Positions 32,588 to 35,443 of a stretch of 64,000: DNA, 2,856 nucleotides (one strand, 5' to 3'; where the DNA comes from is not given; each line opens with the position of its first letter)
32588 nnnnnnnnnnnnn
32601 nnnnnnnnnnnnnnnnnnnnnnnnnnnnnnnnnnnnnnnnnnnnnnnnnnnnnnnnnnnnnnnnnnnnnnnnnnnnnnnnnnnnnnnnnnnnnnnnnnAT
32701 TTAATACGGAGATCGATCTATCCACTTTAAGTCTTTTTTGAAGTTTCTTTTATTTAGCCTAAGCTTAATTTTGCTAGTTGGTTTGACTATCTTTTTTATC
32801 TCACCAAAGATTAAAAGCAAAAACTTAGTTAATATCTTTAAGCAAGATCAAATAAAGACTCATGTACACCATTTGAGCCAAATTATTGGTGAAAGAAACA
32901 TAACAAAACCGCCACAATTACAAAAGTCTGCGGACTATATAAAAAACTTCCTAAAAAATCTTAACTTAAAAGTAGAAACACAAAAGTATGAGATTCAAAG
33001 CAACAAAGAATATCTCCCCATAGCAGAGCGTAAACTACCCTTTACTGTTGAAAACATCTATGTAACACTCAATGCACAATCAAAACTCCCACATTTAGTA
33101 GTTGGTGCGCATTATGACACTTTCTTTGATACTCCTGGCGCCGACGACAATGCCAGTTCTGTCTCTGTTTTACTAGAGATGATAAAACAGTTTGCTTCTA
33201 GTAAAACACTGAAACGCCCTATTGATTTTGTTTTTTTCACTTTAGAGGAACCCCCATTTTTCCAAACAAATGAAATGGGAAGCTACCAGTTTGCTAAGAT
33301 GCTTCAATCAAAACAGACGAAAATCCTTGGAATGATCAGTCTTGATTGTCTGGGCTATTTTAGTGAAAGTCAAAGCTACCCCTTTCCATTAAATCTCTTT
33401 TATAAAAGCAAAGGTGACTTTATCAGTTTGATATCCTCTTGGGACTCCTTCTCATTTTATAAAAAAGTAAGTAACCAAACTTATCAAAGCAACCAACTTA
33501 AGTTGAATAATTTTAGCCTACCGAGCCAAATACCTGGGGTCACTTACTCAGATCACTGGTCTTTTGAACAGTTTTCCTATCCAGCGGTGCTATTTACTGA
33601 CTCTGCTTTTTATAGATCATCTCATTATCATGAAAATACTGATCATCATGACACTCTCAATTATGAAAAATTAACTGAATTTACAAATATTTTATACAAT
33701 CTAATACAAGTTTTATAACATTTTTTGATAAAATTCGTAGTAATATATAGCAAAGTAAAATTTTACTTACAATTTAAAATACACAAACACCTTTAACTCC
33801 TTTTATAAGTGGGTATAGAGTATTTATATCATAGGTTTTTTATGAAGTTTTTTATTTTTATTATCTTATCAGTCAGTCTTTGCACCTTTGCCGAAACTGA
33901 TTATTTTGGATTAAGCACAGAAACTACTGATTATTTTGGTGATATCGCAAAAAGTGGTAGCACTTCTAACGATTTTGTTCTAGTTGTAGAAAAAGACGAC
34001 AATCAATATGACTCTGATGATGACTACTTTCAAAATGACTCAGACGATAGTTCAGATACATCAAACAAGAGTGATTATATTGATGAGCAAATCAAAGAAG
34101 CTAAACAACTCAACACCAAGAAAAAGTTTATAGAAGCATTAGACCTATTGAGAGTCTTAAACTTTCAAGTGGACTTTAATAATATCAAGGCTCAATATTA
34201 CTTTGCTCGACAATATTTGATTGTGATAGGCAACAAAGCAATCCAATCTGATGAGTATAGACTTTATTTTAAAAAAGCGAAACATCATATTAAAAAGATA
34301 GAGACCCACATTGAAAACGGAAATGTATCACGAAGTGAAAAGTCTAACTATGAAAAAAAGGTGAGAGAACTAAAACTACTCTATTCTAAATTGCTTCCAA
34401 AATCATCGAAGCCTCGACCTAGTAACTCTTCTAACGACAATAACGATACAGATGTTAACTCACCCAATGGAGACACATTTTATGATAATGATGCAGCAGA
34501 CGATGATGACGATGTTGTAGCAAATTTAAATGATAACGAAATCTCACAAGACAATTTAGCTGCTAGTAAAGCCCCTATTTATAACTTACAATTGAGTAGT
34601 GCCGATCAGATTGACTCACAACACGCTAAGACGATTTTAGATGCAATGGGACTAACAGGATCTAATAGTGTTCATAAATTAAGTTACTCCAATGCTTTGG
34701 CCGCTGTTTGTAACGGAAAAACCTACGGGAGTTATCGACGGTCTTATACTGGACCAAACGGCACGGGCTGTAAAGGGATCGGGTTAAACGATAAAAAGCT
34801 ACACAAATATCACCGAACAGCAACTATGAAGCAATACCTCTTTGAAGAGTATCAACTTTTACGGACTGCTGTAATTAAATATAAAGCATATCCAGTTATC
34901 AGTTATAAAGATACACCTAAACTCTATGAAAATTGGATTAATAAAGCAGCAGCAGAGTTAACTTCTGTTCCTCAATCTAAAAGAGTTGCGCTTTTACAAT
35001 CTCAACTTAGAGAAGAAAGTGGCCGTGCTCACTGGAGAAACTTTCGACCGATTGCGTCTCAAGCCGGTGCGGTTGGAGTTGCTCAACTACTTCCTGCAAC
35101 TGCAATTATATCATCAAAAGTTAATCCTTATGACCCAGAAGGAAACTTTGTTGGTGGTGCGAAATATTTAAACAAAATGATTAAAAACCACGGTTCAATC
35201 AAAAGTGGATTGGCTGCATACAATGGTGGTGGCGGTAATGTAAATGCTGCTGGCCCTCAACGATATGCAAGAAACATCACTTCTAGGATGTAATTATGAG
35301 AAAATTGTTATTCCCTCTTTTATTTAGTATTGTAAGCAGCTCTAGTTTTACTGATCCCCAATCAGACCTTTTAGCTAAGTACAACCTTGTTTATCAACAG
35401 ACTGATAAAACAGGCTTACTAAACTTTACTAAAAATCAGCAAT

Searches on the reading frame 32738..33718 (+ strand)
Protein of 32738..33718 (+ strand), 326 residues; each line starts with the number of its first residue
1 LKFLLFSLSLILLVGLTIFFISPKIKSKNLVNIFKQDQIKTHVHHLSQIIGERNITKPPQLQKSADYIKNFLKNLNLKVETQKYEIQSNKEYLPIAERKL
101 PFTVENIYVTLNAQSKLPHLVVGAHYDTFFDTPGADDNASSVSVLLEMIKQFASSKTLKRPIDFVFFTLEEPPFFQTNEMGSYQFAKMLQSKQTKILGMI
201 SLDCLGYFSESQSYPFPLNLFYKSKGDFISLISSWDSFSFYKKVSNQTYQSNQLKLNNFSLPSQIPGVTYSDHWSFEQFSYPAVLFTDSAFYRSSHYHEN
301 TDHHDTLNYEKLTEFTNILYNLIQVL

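Call 83: search_protein_families(library=ncbifam, proteins=[window:32738-33718:+], max_evalue=1e-10)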
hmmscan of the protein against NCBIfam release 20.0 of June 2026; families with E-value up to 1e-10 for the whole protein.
window:32738-33718:+ (326 aa): 1 family
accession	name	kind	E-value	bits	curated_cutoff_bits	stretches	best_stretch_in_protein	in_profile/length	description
NF045908.1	AminopepLapALeg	equivalog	1.5e-16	60.2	600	1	29-211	126-295/396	aminopeptidase LapA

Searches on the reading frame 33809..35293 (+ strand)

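Call 83: search_protein_families(library=ncbifam, proteins=[window:33809-35293:+], max_evalue=1e-10)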
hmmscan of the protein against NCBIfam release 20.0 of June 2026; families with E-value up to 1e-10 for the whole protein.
window:33809-35293:+ (494 aa): 1 family
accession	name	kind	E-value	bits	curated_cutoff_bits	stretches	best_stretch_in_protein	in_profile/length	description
NF047373.1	BB0259_flg_lyt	exception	5.6e-13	48.6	234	1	370-479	545-651/705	flagellar assembly lytic transglycosylase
